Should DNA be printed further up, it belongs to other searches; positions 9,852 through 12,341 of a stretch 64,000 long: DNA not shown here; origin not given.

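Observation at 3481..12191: About 9 kb multi-system defence island with no mobility genes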

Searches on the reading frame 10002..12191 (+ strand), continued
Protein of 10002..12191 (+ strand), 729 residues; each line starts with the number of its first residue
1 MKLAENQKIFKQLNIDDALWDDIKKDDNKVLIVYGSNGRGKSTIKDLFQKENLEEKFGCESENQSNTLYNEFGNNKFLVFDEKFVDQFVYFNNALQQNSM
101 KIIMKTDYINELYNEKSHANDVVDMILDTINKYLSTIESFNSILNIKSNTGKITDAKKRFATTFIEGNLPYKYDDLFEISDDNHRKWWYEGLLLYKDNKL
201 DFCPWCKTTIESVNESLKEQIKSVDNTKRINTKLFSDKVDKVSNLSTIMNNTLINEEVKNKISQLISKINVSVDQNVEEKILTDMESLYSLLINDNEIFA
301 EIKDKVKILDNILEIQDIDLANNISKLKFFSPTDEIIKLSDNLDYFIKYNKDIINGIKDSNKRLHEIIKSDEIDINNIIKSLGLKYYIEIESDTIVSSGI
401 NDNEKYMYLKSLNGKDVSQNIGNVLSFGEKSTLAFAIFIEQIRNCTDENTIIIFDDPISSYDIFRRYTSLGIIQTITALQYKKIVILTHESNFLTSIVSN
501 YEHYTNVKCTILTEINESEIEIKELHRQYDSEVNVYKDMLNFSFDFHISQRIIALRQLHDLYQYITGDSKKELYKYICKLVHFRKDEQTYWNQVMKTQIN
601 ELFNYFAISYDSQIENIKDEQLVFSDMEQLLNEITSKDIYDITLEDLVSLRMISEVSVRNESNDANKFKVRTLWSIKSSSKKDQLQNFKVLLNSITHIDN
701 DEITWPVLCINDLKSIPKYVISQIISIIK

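Call 44: search_protein_families(library=ncbifam, proteins=[P0064, window:10002-12191:+], max_evalue=0.01)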
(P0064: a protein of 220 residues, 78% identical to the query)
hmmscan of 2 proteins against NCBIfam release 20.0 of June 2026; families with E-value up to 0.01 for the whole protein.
P0064 (220 aa): 0 families

window:10002-12191:+ (729 aa): 2 families
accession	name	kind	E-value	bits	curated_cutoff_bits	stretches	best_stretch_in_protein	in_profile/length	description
NF010068.0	PRK13548.1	equivalog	1e-08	34.6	261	1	414-493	127-205/261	heme ABC transporter ATP-binding protein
TIGR01277.1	thiQ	equivalog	0.006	16.2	245.05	0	420-501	124-199/213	thiamine ABC transporter ATP-binding protein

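Call 48: predict_structure(alignment_id=A4)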
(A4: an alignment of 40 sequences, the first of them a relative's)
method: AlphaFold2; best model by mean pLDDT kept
length: 220 residues; sequences in the alignment: 40
mean_pLDDT: 92.8   pTM: 0.89
mean pLDDT of the five models: 92.8, 92.6, 92.6, 91.7, 90.9
residues with pLDDT >= 90: 182; 70-90: 34; 50-70: 4; < 50: 0
segments of 3 or more residues with pLDDT < 50: none
pLDDT, mean of each block of 10 residues (from residue 1): 73 90 97 86 95 96 93 92 92 94 89 97 95 96 95 97 97 95 95 94 95 88
secondary structure, 60 per line:
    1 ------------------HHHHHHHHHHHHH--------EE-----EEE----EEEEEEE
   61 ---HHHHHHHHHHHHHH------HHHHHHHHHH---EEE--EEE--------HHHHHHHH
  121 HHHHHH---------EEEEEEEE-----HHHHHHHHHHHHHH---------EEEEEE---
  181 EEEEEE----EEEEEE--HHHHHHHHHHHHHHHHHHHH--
elements in order: H19-31 E47-49 E54-60 H64-77 H84-93 E97-99 E102-104 H113-126 E136-143 H149-162 E172-177 E181-186 E191-196 H199-218

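Call 54: fold_search(model_id=the predicted structure, library=pdb)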
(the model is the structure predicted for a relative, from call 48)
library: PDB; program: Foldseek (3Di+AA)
matches with E <= 10: 657; with E <= 0.001: 0
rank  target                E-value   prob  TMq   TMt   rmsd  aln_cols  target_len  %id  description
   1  9ic3_C                8.1e-02  0.23  0.17  0.12  11.2       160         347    7  Chimeric mitochondrial DNA polymerase gamma ternary complex (hAmB) in mouse-like error-editing conformer (composite) (released 2025-06-04)
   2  6whj_B                8.6e-02  0.23  0.29  0.20  15.1       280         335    6  Structure of Ribokinase from Giardia lamblia (released 2020-04-22)
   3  9qks_G                1.2e-01  0.09  0.15  0.12  12.7       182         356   14  B subtilis Type VIIb Core Unit (T7bCU) + DUF (released 2025-11-26)
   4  3rm5_B                1.4e-01  0.57  0.22  0.11   8.2       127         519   10  Structure of Trifunctional THI20 from Yeast (released 2011-09-21)
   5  8rpa                  1.5e-01  0.08  0.19  0.15  14.6       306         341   10  Crystal structure of Zea mays adenosine kinase 3 (ZmADK3) in complex with AP5A (released 2025-01-29)
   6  8d3q_J                1.6e-01  0.18  0.16  0.18  13.5        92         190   11  Type I-C Cas4-Cas1-Cas2 complex bound to a PAM/NoPAM prespacer (released 2022-11-02)
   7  8d33_B                1.9e-01  0.18  0.17  0.11  11.4       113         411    7  Human mitochondrial DNA polymerase gamma ternary complex with GC basepair (released 2023-05-24)
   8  8v54_C                2.0e-01  0.20  0.16  0.11  10.7       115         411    6  Engaged conformation of the human mitochondrial DNA polymerase gamma bound to DNA (released 2024-07-10)
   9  4ztu_B                2.1e-01  0.16  0.16  0.11  10.6       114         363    7  Structural basis for processivity and antiviral drug toxicity in human mitochondrial DNA replicase (released 2015-09-23)
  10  3eku                  2.1e-01  0.12  0.17  0.12  10.2       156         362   10  Crystal Structure of Monomeric Actin bound to Cytochalasin D (released 2008-10-07)
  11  8f6b_D                2.1e-01  0.12  0.17  0.10  13.8       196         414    7  Crystal structure of murine PolG2 hexamer bound to DNA (released 2023-08-09)
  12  6uxg_A                2.2e-01  0.28  0.24  0.23  11.0       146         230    8  Structure of V. metoecus NucC, trimer form (released 2019-12-25)
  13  8v5r_C                2.2e-01  0.18  0.17  0.11  11.7       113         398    8  Active conformation of DNA polymerase gamma bound to DNA (released 2024-07-10)
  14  4zqu_A                2.2e-01  0.16  0.19  0.31  15.7       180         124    9  CdiA-CT/CdiI toxin and immunity complex from Yersinia pseudotuberculosis (released 2015-10-28)
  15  7qc2                  2.4e-01  0.23  0.15  0.08  11.4       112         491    9  Crystal Structure of Prolyl-tRNA synthetase (ProRS, Proline-tRNA ligase) from Plasmodium falciparum in complex with MAT3 (released 2022-05-04)
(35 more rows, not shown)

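Call 55: search_protein_families(library=padloc, proteins=[window:10002-12191:+, P0064, P0054, P0056], max_evalue=10)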
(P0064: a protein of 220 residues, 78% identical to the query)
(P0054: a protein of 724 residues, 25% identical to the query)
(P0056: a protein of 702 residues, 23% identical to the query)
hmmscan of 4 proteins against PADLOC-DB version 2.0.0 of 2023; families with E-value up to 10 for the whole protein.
window:10002-12191:+ (729 aa): 7 families
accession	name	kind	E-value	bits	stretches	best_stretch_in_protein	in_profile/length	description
PDLC04889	PDC-S06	-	5.9e-33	112.3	1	22-728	15-687/693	-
PDLC04894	PDC-S06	-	2.7e-10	37.4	3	424-505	503-585/740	-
PDLC04886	PDC-S06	-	1.7e-08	31.8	2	26-93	23-82/727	-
PDLC04895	PDC-S06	-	1.2e-07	28.7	2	235-528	371-668/784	-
PDLC04897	PDC-S06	-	7.2e-07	26.1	2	256-527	337-619/727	-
PDLC04890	PDC-S06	-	0.0017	15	2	214-505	300-588/732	-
PDLC04140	mad8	-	0.015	12.9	1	18-165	15-146/314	mads_8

P0064 (220 aa): 0 families

P0054 (724 aa): 43 families (the best 25 are shown)
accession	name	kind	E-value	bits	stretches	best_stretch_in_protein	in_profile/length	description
PDLC04889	PDC-S06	-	4e-184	611.9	1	4-711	1-688/693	-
PDLC04890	PDC-S06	-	1.1e-21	75.1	3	3-95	2-82/732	-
PDLC04894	PDC-S06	-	7.2e-15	52.6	3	419-507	499-589/740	-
PDLC04886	PDC-S06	-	7.6e-14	49.4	3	5-95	4-83/727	-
PDLC04897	PDC-S06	-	4.9e-13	46.6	3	271-530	360-619/727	-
PDLC03859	LmuB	-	5.6e-11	40.3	2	207-493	331-586/611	-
PDLC04887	PDC-S06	-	7.3e-11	39.3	3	336-522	466-647/790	-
PDLC04135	mad3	-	1.2e-10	39.4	1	12-491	11-323/374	mads_3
PDLC04891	PDC-S06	-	4.7e-10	36.5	2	276-513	482-706/858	-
PDLC04893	PDC-S06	-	7.4e-10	35.9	2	413-490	611-683/862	-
PDLC02979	AriA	-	1.6e-09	36.1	1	1-454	1-336/373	-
PDLC04895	PDC-S06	-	6.4e-08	29.5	2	273-509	417-647/784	-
PDLC04896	PDC-S06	-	1.4e-07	28.6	2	419-520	494-596/732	-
PDLC02915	ATPase-Toprim_I-B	-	3.1e-07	27.6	1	1-47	1-45/623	-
PDLC00305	PtuA1|PtuA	-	1.8e-06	25.6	1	1-58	1-57/392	AAA ATPase domain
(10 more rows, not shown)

P0056 (702 aa): 4 families
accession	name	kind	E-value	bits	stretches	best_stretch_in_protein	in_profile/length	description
PDLC04889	PDC-S06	-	1.2e-252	838.5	1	4-700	2-688/693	-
PDLC04897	PDC-S06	-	5.1e-07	26.6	1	237-521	308-621/727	-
PDLC03865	LmuB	-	0.00015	18.1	2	394-483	878-974/1007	-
PDLC00750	Effector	-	0.0021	15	2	488-546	160-217/465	Endonuclease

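Call 56: search_dna_similar(query=window:10002-12191:+, collection=plasmids, mode=protein, max_evalue=0.001, max_rows=25)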
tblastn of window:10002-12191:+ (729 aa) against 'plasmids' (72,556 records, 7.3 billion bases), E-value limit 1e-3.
Records with a match: 123; places in all: 125; records where one place covers at least 80% of the query: 2.
Best place of each record, by identity: <60% 123.
By first word of the organism name: Citrobacter 53; Enterobacter 21; Klebsiella 11; Xanthomonas 8; Rhizobium 6; Variovorax 3; Pseudomonas 2; Sinorhizobium 2; Arcobacter 2; Raoultella 2; and 10 more.
By predicted mobility (MOB-suite, as given by PLSDB): conjugative 87; non-mobilizable 27; mobilizable 9.
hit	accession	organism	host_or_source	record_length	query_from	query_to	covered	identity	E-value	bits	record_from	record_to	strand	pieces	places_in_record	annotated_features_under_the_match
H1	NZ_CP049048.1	Enterobacter hormaechei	Homo sapiens,single culture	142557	28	723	95%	21.6%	2e-6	60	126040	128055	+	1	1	AAA family ATPase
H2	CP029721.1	Enterobacter cloacae complex sp.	-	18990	78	723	89%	20.7%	6e-5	54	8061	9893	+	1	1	none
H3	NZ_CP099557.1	Aliarcobacter cryaerophilus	Chicken meat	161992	28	490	64%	25.2%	1e-13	83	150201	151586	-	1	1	hypothetical protein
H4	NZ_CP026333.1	Pseudomonas sp. XWY-1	cell culture,Rice Fields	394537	32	490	63%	23.9%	4e-13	81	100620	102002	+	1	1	AAA family ATPase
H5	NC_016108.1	Methylotuvimicrobium alcaliphilum 20Z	-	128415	28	490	64%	23.7%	1e-5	57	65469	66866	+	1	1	AAA family ATPase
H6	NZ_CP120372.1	Sinorhizobium numidicum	Argyrolobium uniflorum,Cell culture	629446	32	490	63%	23.8%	8e-14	83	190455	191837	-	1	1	AAA family ATPase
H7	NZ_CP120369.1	Sinorhizobium numidicum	Argyrolobium uniflorum,Cell culture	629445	32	490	63%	23.8%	8e-14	83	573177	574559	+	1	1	AAA family ATPase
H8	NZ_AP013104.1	Bradyrhizobium elkanii USDA 61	-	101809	32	490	63%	23.6%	6e-14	84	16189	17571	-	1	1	AAA family ATPase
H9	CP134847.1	Arcobacter sp. AZ-2023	food,chicken meat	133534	79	507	59%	25.1%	8e-7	61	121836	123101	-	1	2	hypothetical protein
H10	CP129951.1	Arcobacter sp. DSM 115972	animal,chicken meat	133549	79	507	59%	25.1%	8e-7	61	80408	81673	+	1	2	hypothetical protein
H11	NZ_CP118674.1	Komagataeibacter nataicola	mixed culture,Kombucha tea culture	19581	32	490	63%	23.3%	2e-9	69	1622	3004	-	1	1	AAA family ATPase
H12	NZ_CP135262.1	Enterobacter asburiae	Homo sapiens,anal swab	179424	28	490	64%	22.5%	3e-5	55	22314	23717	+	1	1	AAA family ATPase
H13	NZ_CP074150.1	Enterobacter sp. JBIWA008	lake water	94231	28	490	64%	22.2%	5e-5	55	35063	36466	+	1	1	AAA family ATPase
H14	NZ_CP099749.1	Klebsiella pneumoniae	Homo sapiens,Rectal swab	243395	28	490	64%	22.1%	3e-4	52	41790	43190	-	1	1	AAA family ATPase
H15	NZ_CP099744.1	Klebsiella pneumoniae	Homo sapiens,sputum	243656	28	490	64%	22.1%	3e-4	52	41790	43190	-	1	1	AAA family ATPase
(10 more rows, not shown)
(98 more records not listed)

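Call 59: search_solved_structures(query=A5, max_evalue=1)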
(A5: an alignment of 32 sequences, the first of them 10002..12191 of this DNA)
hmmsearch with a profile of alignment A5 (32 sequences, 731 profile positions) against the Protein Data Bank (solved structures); distinct sequences matched with E-value up to 1: 97 (the best 60 are shown).
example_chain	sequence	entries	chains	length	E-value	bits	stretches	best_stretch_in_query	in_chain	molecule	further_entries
4hzi_A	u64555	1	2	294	1.7e-07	33.2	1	404-499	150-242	ABC transporter ATP-binding protein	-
8j5s_D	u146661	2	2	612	5.9e-07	31.4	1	424-497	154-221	Uncharacterized ABC transporter ATP-binding protein Rv1281c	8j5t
3aux_A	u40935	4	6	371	1.2e-06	30.4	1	423-511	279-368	DNA double-strand break repair rad50 ATPase | DNA double-strand break repair Rad50 ATPase,DNA double-strand break repair Rad50 ATPase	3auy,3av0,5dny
3qku_A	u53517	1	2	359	1.5e-06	30.1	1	283-493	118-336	DNA double-strand break repair rad50 ATPase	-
5f3w_B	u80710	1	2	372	1.1e-05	27.3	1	423-511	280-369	DNA double-strand break repair Rad50 ATPase,DNA double-strand break repair Rad50 ATPase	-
8j5q_D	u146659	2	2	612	0.00013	23.7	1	424-497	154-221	Uncharacterized ABC transporter ATP-binding protein Rv1281c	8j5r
4hlu_D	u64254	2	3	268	0.00017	23.3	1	425-497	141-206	Energy-coupling factor transporter ATP-binding protein EcfA | Energy-coupling factor transporter ATP-binding protein EcfA1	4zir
3qkt_A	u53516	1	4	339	0.00029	22.5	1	423-492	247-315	DNA double-strand break repair rad50 ATPase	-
4nci_A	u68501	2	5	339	0.00041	22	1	423-492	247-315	DNA double-strand break repair Rad50 ATPase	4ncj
2nq2_C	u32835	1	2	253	0.00041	22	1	441-501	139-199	Hypothetical ABC transporter ATP-binding protein HI1470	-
4nch_A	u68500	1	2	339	0.00057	21.5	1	423-492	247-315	DNA double-strand break repair Rad50 ATPase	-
3qkr_B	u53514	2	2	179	0.00088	20.9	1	423-493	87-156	DNA double-strand break repair rad50 ATPase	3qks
1ii8_B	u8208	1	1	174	0.0012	20.4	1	423-492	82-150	Rad50 ABC-ATPase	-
4yms_J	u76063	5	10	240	0.0014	20.2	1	424-497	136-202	ABC-type polar amino acid transport system, ATPase component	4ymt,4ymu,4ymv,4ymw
9nlj_U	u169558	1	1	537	0.0014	20.2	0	23-51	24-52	Uup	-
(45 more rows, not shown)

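Call 66: find_encoding_contigs(protein=P0027, flank=10000, max_places=2)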
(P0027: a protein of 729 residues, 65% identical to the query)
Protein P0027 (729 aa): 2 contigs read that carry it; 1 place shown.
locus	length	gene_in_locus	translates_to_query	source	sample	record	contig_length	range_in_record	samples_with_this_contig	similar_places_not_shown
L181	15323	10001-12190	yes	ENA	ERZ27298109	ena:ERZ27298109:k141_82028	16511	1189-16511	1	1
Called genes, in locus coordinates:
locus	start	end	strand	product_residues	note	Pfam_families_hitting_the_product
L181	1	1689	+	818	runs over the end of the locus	PF03235:GmrSD_N, PF07510:GmrSD_C, PF14267:DUF4357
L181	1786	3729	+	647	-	PF02086:MethyltransfD12, PF03602:Cons_hypoth95 (faint), PF02086:MethyltransfD12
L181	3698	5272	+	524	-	PF09491:RE_AlwI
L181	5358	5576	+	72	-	-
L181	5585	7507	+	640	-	-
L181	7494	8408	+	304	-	-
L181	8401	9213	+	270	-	PF19866:DUF6339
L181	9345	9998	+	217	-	-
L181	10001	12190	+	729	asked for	-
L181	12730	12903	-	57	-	PF08845:SymE_toxin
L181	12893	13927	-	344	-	PF00589:Phage_integrase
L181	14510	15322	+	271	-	?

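Call 67: find_encoding_contigs(protein=P0048, flank=10000, max_places=2)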
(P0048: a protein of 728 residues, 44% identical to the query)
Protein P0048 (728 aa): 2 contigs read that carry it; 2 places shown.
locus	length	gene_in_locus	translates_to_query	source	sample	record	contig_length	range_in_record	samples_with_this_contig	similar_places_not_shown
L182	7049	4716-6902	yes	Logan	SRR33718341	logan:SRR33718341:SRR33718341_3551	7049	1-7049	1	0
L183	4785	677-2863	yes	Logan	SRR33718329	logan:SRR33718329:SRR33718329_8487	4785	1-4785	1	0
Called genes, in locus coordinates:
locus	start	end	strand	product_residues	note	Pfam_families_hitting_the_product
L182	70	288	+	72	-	-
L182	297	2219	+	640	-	-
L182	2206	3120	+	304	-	-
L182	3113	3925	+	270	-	PF19866:DUF6339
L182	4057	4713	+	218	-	-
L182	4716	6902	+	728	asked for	-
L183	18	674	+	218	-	-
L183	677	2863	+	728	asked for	-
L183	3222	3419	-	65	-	-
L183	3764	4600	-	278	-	-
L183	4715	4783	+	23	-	?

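Call 73: search_protein_families(library=pfam, proteins=[P0054, P0055, P0056, P0051, P0032], max_evalue=0.1)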
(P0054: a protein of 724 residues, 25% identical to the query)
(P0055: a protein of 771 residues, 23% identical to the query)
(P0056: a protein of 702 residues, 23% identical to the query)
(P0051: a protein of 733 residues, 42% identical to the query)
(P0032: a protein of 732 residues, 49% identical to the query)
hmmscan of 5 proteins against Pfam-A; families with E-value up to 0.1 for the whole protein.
P0054 (724 aa): 8 families
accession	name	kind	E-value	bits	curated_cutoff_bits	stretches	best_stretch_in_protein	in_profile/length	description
PF13166.12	AAA_13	-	2.2e-20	73.4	36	2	293-530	375-608/713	AAA domain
PF00005.33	ABC_tran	-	1e-06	29.8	25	1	19-49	6-36/137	ABC transporter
PF13476.12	AAA_23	-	4.4e-06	27.9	27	1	5-92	1-81/201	AAA domain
PF02463.25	SMC_N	-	1e-05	25.6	40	1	3-473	2-186/220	RecF/RecN/SMC N terminal domain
PF13175.12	AAA_15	-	0.0011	19.1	32.1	1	1-454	1-337/374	AAA ATPase domain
PF13304.12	AAA_21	-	0.0015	19.1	27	1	26-47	1-22/304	AAA domain, putative AbiEii toxin, Type IV TA system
PF00910.28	RNA_helicase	-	0.015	16.2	21.5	1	28-84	2-58/105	RNA helicase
PF13555.12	AAA_29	-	0.027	14.7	27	1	17-40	15-38/61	P-loop containing region of AAA domain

P0055 (771 aa): 6 families
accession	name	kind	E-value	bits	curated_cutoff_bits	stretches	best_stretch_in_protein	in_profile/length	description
PF13166.12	AAA_13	-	3.5e-38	132.2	36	2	248-623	240-584/713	AAA domain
PF12687.12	DUF3801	-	0.011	16.2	24.1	1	446-517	7-77/131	Protein of unknown function (DUF3801)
PF13304.12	AAA_21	-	0.025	15.1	27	0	493-608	220-301/304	AAA domain, putative AbiEii toxin, Type IV TA system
PF02463.25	SMC_N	-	0.03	14.2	40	0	24-611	18-203/220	RecF/RecN/SMC N terminal domain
PF03834.20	Rad10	-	0.072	13.4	28.1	0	441-474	35-68/115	Binding domain of DNA repair protein Ercc1 (rad10/Swi10)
PF00005.33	ABC_tran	-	0.092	13.8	25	0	38-76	19-58/137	ABC transporter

P0056 (702 aa): 2 families
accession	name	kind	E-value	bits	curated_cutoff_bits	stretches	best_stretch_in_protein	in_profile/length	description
PF00005.33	ABC_tran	-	0.032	15.3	25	0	377-450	79-136/137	ABC transporter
PF02463.25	SMC_N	-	0.072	12.9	40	1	354-492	76-207/220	RecF/RecN/SMC N terminal domain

P0051 (733 aa): 7 families
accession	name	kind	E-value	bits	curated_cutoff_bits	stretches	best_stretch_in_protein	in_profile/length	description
PF13166.12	AAA_13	-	8.1e-17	61.6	36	2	419-528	494-610/713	AAA domain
PF20720.3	nSTAND3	-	3.1e-05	24.2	27.2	1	26-105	15-94/155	Novel STAND NTPase 3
PF00005.33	ABC_tran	-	0.00051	21.1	25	0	28-54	11-37/137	ABC transporter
PF00910.28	RNA_helicase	-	0.00097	20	21.5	1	31-83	1-58/105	RNA helicase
PF04048.20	Sec8_N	-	0.013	15.9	26.8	1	86-142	86-141/142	Exocyst complex component Sec8 N-terminal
PF00931.28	NB-ARC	-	0.025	14.3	23.5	1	17-60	6-52/248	NB-ARC domain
PF03193.22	RsgA_GTPase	-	0.053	13.8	30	0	24-52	102-130/174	RsgA GTPase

P0032 (732 aa): 2 families
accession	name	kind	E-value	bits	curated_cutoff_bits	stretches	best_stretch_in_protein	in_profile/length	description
PF13166.12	AAA_13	-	2.7e-16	59.9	36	2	338-527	427-610/713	AAA domain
PF00005.33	ABC_tran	-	0.0012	19.9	25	0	28-53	11-36/137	ABC transporter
